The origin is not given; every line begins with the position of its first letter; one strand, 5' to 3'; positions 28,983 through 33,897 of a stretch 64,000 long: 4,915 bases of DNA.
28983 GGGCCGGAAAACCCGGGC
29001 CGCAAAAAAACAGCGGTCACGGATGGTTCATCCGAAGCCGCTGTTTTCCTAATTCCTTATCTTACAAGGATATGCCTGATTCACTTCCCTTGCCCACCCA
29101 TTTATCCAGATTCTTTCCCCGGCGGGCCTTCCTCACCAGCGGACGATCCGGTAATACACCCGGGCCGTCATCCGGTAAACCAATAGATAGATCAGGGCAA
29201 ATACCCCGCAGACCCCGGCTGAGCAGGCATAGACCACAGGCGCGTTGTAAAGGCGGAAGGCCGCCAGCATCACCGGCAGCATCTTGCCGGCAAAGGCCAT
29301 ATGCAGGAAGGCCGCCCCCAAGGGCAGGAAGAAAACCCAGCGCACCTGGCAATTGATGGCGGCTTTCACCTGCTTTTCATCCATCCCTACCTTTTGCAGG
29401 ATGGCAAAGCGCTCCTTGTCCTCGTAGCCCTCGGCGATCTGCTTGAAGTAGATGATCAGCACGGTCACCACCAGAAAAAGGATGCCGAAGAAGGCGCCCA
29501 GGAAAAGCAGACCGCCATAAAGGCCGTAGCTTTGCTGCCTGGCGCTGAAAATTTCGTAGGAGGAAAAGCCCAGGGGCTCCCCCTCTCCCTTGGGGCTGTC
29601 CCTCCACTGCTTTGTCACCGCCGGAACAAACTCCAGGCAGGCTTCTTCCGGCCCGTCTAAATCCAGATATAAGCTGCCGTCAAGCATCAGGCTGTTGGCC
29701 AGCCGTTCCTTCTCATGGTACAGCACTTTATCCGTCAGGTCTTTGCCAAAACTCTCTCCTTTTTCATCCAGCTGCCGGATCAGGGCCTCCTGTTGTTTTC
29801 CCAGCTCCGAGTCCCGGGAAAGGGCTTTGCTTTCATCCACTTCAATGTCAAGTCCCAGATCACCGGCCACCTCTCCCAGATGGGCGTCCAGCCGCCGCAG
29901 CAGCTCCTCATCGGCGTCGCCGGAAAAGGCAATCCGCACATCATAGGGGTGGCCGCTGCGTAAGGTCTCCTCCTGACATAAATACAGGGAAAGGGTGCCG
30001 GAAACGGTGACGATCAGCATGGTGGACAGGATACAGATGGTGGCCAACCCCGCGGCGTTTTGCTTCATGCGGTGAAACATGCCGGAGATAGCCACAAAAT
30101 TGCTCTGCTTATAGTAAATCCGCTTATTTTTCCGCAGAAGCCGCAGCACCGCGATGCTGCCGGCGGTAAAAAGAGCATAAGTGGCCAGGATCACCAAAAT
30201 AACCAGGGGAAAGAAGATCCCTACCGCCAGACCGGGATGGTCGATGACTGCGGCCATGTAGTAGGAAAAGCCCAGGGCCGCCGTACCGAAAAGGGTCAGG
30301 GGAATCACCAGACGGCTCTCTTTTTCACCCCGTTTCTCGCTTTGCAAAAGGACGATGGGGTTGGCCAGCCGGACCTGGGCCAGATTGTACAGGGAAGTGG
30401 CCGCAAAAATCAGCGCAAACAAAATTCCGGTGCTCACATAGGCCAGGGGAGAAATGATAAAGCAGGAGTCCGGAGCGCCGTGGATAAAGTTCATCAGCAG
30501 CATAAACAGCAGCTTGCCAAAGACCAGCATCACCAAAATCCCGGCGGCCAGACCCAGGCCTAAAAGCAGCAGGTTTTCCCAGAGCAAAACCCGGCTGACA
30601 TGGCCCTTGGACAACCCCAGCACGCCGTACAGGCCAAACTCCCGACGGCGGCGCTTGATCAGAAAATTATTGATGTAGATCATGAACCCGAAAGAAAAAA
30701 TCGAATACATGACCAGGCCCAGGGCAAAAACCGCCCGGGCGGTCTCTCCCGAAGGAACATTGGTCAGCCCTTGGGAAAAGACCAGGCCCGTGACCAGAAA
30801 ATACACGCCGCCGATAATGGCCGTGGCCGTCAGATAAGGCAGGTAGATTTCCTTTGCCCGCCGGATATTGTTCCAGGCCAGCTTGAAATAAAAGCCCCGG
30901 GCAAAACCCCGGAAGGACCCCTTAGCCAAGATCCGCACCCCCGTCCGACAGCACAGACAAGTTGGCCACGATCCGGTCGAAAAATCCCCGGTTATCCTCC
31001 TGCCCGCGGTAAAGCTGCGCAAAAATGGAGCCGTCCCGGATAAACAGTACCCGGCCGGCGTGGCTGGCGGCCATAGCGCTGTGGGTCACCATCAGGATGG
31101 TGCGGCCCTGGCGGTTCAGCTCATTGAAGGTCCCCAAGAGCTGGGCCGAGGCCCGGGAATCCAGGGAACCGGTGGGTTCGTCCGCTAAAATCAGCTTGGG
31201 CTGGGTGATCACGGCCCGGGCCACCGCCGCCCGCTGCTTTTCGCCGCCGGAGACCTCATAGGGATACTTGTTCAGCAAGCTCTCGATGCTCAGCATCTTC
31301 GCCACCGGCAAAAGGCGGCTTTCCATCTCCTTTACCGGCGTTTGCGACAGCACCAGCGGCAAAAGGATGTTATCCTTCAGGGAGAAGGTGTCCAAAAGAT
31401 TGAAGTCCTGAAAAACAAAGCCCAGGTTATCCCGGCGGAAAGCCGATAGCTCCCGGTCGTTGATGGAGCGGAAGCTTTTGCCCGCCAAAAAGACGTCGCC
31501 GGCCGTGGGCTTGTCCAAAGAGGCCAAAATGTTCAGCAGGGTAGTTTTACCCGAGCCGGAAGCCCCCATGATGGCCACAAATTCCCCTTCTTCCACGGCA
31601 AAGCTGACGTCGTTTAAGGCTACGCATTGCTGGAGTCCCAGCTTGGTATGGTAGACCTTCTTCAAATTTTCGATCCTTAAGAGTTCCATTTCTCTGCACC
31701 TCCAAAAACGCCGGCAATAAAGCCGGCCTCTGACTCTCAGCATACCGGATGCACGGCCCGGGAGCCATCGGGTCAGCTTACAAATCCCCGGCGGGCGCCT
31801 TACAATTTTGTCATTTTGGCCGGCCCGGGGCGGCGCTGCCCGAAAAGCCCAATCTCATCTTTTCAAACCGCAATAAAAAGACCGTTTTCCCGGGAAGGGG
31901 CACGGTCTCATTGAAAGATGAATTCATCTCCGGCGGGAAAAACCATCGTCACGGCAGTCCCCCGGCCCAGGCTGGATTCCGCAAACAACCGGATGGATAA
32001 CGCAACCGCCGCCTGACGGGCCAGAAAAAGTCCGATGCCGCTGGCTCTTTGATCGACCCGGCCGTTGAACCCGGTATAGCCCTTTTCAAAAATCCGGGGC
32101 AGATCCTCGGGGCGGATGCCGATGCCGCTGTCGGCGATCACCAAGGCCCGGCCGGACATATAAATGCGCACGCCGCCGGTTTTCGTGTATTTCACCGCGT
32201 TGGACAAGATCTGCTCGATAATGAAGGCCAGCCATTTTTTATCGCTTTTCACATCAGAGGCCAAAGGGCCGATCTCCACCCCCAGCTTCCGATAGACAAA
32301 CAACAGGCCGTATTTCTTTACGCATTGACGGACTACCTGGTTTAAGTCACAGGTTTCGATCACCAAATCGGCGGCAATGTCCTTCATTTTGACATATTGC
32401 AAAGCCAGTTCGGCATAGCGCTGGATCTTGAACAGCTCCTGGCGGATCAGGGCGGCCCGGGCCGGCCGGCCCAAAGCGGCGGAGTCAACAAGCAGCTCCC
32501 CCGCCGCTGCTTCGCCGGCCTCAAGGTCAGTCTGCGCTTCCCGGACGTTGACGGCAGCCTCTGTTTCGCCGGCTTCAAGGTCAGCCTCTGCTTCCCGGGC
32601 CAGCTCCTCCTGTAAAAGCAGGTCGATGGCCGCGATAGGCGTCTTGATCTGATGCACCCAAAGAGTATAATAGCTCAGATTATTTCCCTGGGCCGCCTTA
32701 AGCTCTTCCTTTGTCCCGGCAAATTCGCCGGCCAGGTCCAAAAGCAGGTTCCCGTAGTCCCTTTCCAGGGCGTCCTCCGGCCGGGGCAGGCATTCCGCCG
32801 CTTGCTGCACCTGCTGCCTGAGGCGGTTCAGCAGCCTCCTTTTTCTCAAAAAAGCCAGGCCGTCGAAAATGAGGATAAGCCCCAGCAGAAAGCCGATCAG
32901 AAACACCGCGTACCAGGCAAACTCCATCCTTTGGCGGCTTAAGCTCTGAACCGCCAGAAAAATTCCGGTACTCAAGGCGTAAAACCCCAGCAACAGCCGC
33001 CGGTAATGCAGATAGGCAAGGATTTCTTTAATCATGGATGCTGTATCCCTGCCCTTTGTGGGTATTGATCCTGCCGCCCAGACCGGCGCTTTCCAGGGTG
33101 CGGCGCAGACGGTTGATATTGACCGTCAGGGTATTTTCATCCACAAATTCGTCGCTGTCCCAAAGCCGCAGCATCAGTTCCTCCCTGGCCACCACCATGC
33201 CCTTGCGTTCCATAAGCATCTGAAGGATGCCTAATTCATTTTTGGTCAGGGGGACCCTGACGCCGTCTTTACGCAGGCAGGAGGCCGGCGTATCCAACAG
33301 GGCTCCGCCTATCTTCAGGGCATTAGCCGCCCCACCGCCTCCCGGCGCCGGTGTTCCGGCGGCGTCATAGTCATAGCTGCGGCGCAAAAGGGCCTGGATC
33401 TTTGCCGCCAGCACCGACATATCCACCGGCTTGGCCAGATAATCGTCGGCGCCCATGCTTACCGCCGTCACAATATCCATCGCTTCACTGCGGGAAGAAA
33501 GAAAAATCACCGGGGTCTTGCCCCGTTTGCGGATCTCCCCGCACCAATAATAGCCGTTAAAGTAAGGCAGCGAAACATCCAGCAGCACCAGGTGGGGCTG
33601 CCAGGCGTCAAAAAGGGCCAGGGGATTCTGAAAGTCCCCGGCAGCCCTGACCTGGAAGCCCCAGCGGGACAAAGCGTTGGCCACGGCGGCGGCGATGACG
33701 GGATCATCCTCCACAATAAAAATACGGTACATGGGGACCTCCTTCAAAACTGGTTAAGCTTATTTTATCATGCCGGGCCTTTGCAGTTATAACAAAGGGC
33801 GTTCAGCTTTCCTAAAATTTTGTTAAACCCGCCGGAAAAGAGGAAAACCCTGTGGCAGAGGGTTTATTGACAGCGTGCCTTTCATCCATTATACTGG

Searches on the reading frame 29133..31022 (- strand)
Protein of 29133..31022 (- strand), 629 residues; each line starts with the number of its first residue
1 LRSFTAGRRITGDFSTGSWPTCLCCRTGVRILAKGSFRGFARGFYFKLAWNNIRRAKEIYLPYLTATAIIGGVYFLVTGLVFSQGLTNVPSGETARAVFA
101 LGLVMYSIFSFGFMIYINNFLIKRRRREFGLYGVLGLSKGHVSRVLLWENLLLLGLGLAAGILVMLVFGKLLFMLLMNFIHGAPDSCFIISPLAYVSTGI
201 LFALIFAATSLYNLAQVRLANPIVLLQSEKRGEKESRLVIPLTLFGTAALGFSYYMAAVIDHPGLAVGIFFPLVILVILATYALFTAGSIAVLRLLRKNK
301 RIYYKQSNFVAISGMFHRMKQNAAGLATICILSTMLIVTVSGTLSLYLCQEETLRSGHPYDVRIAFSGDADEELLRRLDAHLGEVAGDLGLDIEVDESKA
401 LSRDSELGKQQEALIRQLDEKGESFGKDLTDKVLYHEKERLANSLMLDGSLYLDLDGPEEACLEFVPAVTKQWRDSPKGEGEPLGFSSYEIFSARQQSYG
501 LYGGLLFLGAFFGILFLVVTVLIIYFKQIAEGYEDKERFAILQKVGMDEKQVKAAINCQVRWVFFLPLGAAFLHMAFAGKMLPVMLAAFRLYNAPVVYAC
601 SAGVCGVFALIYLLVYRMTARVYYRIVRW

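Call 28: search_protein_families(library=pfam, proteins=[window:29133-31022:-], max_evalue=0.001)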
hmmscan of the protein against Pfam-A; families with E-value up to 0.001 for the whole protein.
window:29133-31022:- (629 aa): 1 family
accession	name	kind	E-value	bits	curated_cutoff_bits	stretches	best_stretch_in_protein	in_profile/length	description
PF02687.27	FtsX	-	1e-14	55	25.5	2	104-218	5-116/120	FtsX-like permease C-terminal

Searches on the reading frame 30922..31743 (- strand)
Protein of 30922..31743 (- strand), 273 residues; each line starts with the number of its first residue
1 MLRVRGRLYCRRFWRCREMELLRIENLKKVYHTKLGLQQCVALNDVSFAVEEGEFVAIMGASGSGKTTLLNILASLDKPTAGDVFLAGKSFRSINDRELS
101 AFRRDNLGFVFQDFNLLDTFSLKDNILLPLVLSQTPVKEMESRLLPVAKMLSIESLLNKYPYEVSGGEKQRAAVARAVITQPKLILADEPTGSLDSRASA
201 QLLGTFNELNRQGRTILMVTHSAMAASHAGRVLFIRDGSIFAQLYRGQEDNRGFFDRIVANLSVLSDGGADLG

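Call 28: search_protein_families(library=pfam, proteins=[window:30922-31743:-], max_evalue=0.001)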
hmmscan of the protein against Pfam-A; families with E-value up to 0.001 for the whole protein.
window:30922-31743:- (273 aa): 2 families
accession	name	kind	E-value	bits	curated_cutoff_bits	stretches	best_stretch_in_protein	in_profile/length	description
PF00005.33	ABC_tran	-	7.4e-33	114.5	25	1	43-191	1-136/137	ABC transporter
PF13304.12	AAA_21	-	5.6e-09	36.9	27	0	160-222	234-299/304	AAA domain, putative AbiEii toxin, Type IV TA system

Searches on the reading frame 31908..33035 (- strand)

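Call 28: search_protein_families(library=pfam, proteins=[window:31908-33035:-], max_evalue=0.001)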
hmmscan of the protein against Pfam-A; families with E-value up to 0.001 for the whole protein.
window:31908-33035:- (375 aa): 2 families
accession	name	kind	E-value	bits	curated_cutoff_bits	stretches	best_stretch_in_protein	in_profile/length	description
PF02518.31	HATPase_c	-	2.5e-16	60.5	26.4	1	265-368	2-109/111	Histidine kinase-, DNA gyrase B-, and HSP90-like ATPase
PF06305.16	LapA_dom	-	0.00072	19.8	28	0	44-79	26-59/64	Lipopolysaccharide assembly protein A domain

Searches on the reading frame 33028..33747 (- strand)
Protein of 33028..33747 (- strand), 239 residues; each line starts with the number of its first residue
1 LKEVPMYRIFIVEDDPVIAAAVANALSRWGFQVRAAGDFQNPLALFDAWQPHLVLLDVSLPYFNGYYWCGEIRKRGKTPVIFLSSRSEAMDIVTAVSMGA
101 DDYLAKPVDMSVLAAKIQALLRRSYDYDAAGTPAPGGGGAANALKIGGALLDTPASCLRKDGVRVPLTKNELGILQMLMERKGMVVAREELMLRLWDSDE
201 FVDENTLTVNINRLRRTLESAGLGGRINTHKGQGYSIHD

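Call 45: search_protein_families(library=pfam, proteins=[window:33028-33747:-])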
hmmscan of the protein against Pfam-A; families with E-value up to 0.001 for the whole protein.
window:33028-33747:- (239 aa): 2 families
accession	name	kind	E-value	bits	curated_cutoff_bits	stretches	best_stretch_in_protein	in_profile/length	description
PF00072.30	Response_reg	-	8.4e-25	87.5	30.2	1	9-117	1-110/111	Response regulator receiver domain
PF00486.34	Trans_reg_C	-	4.1e-21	75.3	26.2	1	164-236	3-76/77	Transcriptional regulatory protein, C terminal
